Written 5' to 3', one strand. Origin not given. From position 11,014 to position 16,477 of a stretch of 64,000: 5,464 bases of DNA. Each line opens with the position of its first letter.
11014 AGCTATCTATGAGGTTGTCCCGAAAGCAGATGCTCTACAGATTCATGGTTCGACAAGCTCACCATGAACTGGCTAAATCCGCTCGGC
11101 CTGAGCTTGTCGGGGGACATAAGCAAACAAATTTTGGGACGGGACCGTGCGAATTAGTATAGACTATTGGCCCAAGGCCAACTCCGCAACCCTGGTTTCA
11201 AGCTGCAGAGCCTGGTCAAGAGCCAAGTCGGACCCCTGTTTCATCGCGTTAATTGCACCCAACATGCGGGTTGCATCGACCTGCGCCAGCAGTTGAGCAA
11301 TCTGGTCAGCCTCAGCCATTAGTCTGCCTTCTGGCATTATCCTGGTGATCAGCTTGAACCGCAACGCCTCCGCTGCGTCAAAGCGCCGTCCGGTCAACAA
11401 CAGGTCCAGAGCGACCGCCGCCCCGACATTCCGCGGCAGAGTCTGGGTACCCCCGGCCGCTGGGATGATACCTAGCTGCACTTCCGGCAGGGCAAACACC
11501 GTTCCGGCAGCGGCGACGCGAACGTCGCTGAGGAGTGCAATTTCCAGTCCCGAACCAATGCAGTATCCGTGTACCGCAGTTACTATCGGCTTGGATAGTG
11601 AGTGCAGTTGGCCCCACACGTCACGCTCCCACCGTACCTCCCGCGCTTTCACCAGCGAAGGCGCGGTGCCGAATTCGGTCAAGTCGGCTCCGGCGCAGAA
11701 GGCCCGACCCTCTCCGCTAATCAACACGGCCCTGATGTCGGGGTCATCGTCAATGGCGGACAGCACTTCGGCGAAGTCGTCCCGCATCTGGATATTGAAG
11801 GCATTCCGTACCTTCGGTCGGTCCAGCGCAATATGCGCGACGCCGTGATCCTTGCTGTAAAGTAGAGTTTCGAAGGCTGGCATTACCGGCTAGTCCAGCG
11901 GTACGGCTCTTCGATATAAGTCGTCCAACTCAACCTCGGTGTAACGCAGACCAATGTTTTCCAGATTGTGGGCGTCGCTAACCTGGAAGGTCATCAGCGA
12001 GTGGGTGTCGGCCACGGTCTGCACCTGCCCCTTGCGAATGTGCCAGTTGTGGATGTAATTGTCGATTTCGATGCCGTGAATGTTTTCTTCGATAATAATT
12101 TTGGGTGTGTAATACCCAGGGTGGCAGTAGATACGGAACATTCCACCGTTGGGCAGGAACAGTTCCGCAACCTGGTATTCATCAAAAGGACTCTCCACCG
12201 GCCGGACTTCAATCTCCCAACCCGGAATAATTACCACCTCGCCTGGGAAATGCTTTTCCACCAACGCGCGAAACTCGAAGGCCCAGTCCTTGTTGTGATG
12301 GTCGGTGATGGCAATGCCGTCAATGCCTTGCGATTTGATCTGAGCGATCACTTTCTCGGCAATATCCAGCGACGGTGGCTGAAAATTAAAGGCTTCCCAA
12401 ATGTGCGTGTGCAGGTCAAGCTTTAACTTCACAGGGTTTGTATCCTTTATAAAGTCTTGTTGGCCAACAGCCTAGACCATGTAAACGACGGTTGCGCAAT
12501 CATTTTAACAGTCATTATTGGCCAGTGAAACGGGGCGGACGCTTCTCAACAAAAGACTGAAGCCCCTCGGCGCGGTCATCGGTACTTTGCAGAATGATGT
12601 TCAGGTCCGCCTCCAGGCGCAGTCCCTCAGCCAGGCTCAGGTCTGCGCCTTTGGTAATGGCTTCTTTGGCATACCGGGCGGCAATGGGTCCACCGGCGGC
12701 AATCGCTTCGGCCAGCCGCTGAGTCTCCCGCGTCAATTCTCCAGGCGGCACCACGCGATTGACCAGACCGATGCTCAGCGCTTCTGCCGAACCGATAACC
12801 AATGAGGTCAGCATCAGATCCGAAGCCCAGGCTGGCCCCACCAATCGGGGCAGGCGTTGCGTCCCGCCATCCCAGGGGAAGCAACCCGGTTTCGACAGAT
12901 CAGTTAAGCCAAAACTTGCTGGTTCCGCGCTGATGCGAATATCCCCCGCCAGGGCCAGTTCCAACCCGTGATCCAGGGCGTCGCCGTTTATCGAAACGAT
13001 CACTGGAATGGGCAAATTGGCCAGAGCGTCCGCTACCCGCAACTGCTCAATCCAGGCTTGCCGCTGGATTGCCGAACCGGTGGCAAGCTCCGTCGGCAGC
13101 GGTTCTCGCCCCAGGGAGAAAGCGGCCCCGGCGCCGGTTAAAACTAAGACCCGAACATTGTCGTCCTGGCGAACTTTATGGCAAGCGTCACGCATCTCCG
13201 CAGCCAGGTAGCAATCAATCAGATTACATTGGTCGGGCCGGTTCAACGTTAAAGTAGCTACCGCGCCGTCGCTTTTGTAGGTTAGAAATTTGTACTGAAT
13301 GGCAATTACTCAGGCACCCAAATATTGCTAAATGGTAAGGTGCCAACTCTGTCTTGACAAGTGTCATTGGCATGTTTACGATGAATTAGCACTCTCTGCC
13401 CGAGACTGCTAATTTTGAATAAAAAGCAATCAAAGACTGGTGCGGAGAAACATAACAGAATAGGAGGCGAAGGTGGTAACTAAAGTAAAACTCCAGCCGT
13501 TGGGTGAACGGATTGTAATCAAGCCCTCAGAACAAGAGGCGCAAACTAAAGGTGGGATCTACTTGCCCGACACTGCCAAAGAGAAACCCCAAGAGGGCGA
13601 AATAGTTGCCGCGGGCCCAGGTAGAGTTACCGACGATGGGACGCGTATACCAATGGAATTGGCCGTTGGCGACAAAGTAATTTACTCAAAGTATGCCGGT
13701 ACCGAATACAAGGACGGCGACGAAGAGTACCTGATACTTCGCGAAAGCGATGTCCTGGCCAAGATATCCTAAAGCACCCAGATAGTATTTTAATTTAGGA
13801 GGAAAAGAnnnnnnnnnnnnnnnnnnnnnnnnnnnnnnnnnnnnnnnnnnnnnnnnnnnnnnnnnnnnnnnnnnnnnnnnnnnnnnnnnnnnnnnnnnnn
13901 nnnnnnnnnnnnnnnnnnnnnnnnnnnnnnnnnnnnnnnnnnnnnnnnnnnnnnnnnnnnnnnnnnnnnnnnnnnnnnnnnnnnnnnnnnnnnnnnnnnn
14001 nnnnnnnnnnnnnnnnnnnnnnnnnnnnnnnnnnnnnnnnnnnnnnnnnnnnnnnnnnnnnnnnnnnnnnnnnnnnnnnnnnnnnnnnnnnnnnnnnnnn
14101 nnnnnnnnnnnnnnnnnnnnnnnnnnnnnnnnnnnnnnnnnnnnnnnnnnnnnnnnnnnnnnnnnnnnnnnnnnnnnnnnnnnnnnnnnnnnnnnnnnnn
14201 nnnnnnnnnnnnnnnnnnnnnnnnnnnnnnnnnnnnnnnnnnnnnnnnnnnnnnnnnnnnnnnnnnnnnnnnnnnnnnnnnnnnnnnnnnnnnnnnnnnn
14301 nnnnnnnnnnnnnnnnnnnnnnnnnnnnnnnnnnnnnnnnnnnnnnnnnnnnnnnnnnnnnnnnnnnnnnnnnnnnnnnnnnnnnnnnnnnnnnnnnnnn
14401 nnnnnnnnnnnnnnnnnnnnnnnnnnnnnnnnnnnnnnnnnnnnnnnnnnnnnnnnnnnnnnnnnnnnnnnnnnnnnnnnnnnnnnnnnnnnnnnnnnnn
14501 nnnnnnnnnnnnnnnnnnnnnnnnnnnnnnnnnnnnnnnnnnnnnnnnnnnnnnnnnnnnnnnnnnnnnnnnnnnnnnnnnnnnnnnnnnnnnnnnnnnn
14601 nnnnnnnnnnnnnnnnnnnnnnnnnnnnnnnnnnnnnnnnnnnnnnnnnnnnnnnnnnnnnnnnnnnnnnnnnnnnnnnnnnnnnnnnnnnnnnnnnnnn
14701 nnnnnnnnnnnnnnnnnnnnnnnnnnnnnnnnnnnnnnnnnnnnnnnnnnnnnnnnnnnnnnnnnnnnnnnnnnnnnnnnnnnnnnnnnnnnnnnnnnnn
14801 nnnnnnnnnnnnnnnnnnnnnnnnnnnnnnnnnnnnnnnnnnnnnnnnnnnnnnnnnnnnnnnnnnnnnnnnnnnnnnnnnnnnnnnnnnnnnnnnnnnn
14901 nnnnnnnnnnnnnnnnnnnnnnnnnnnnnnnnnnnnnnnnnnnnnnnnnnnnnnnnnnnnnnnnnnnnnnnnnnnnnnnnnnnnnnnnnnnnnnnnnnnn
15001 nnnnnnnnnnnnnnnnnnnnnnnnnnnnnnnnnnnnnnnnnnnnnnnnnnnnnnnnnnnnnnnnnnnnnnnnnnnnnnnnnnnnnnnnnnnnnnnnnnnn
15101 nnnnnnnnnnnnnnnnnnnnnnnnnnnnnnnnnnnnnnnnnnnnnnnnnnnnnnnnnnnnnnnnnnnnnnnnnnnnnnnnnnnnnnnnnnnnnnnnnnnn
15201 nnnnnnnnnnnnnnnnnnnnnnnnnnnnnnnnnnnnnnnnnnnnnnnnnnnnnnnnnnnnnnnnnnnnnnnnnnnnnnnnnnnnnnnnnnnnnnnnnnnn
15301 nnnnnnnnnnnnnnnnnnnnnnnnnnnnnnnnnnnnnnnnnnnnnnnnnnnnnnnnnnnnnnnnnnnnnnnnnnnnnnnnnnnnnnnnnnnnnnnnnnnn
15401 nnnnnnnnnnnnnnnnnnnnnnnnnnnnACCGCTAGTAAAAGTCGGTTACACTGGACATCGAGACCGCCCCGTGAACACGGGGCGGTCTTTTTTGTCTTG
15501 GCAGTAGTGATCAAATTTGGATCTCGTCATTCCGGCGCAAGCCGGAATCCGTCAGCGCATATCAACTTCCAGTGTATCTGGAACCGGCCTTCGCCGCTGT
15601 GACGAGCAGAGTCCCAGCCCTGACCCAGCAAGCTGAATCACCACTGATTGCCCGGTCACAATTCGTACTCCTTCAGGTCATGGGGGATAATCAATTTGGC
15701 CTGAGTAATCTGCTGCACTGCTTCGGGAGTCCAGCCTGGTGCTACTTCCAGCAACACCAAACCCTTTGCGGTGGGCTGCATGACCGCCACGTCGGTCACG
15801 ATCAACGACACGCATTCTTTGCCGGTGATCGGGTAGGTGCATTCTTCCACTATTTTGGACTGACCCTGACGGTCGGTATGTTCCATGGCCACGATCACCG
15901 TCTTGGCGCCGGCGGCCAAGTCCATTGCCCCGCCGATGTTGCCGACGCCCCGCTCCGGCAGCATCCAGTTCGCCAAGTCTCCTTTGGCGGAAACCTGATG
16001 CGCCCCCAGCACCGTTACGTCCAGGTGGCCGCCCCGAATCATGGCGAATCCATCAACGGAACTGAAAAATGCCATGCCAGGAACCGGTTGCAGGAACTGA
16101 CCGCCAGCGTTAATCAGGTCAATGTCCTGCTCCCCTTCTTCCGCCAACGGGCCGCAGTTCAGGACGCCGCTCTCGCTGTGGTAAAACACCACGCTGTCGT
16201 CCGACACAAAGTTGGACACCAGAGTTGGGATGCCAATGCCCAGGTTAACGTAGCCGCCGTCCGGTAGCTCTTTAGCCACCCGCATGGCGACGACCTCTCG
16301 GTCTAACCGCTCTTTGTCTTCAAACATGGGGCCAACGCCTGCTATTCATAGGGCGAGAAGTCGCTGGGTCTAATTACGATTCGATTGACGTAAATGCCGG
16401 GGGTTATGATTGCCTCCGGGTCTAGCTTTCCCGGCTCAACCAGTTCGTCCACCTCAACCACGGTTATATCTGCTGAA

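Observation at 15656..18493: Family-I CoA-transferase cassette with unusual A / B-A fusion / B architecture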

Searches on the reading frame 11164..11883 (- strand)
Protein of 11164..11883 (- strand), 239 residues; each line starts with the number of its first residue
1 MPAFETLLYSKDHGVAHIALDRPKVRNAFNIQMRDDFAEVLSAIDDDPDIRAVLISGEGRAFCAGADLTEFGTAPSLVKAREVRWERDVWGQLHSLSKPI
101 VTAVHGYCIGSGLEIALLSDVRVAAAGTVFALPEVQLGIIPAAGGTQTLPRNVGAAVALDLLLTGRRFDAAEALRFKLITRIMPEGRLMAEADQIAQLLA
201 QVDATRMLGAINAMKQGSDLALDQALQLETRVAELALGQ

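Call 45: search_protein_families(library=pfam, proteins=[window:11164-11883:-], max_evalue=0.00001)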
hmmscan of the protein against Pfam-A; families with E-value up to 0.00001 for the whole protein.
window:11164-11883:- (239 aa): 2 families
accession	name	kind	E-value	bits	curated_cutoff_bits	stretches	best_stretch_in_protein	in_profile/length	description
PF00378.25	ECH_1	-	3e-52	177.9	27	1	12-232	3-223/251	Enoyl-CoA hydratase/isomerase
PF16113.10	ECH_2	-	7.6e-38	131.3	27.2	1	16-212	2-203/335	Enoyl-CoA hydratase/isomerase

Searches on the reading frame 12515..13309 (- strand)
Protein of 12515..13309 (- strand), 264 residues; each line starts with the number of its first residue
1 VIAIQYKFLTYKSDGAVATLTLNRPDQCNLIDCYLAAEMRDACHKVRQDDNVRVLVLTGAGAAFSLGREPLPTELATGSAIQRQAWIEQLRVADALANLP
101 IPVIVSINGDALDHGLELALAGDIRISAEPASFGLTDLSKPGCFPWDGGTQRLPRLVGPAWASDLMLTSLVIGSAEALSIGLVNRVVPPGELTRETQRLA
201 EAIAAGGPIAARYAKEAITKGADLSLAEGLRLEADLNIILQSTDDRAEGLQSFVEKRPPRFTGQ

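Call 45: search_protein_families(library=pfam, proteins=[window:12515-13309:-], max_evalue=0.00001)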
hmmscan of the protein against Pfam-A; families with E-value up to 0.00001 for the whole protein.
window:12515-13309:- (264 aa): 2 families
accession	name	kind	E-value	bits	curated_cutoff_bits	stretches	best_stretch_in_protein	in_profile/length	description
PF00378.25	ECH_1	-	7.9e-52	176.5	27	1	15-264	4-251/251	Enoyl-CoA hydratase/isomerase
PF16113.10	ECH_2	-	1e-20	75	27.2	1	18-201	2-186/335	Enoyl-CoA hydratase/isomerase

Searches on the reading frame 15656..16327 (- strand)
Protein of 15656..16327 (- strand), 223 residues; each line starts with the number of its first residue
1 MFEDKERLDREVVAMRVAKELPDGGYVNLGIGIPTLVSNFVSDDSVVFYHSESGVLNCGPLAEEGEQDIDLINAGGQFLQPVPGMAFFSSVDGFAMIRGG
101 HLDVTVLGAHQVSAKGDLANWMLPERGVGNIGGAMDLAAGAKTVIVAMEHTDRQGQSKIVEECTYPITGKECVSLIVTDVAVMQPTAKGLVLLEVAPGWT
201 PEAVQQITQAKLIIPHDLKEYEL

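Call 3: search_protein_families(library=pfam, proteins=[window:15656-16327:-], max_evalue=0.01)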
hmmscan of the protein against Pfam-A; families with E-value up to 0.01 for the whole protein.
window:15656-16327:- (223 aa): 2 families
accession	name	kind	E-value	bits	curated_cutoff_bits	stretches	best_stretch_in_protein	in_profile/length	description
PF01144.29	CoA_trans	-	5.8e-40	137.4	23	1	13-205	4-215/217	Coenzyme A transferase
PF04223.18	CitF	-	0.0095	15.4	27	0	101-183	321-403/466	Citrate lyase, alpha subunit (CitF)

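Call 4: search_protein_families(library=ncbifam, proteins=[window:15656-16327:-], max_evalue=0.01)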
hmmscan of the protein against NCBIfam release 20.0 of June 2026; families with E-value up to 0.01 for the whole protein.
window:15656-16327:- (223 aa): 3 families
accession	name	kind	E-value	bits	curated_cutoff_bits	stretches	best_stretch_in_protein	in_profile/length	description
TIGR02428.1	pcaJ_scoB_fam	subfamily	1.6e-84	282.5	243.55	1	9-214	2-207/207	3-oxoacid CoA-transferase subunit B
TIGR01584.1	citF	equivalog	0.0018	17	501.45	1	101-183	344-426/492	citrate lyase subunit alpha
NF052271.1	Staph_FadX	equivalog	0.0019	16.9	750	0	175-202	454-481/523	fatty acid degradation protein FadX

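Call 74: search_solved_structures(query=window:15656-16327:-, max_evalue=1e-20, show_alignments=1)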
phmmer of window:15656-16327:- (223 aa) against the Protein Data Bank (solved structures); distinct sequences matched with E-value up to 1e-20: 17.
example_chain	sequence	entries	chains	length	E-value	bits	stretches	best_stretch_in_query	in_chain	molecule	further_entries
9csc_B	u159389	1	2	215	3.9e-64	219.4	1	10-220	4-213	3-oxoacid CoA-transferase, B subunit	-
9cq2_B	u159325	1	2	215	1e-63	218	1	10-220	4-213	3-oxoacid CoA-transferase, B subunit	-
9cry_B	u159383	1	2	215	1.9e-63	217.1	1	10-220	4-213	3-oxoacid CoA-transferase, B subunit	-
9ctd_C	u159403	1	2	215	2.6e-62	213.4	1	10-220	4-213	3-oxoacid CoA-transferase, B subunit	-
8k9h_A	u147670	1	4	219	2.7e-62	213.3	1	6-219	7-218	Butyrate-acetoacetate CoA-transferase subunit B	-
3rrl_B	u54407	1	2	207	1.5e-60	207.6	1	10-212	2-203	Succinyl-CoA:3-ketoacid-coenzyme A transferase subunit B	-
3dlx_A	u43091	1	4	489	1e-59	204.9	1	10-211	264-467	Succinyl-CoA:3-ketoacid-coenzyme A transferase 1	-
2nrc_A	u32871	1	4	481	1e-57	198.4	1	10-210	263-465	Succinyl-CoA:3-ketoacid-coenzyme A transferase 1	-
2nrb_A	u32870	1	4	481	1e-57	198.4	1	10-210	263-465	Succinyl-CoA:3-ketoacid-coenzyme A transferase 1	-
1ooz_A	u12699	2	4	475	1e-57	198.4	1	10-210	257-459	Succinyl-CoA:3-ketoacid-coenzyme A transferase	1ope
3oxo_A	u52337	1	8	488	1.1e-57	198.3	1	10-210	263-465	Succinyl-CoA:3-ketoacid-coenzyme A transferase 1, mitochondrial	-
1m3e_A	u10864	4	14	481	1.1e-57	198.3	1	10-210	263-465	SUCCINYL-COA:3-KETOACID-COENZYME A TRANSFERASE | Succinyl-CoA:3-ketoacid-coenzyme A transferase, mitochondrial precursor | Succinyl-CoA:3-ketoacid-coenzyme A tr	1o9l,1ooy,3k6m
4kgb_A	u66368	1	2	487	2.1e-57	197.3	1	9-220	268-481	Succinyl-CoA:3-ketoacid-coenzyme A transferase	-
3cdk_B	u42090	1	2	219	9.6e-56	191.9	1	11-214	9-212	Succinyl-CoA:3-ketoacid-coenzyme A transferase subunit B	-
6lp1_A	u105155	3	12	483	1e-49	172.2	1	10-209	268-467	Succinyl-CoA:3-ketoacid-coenzyme A transferase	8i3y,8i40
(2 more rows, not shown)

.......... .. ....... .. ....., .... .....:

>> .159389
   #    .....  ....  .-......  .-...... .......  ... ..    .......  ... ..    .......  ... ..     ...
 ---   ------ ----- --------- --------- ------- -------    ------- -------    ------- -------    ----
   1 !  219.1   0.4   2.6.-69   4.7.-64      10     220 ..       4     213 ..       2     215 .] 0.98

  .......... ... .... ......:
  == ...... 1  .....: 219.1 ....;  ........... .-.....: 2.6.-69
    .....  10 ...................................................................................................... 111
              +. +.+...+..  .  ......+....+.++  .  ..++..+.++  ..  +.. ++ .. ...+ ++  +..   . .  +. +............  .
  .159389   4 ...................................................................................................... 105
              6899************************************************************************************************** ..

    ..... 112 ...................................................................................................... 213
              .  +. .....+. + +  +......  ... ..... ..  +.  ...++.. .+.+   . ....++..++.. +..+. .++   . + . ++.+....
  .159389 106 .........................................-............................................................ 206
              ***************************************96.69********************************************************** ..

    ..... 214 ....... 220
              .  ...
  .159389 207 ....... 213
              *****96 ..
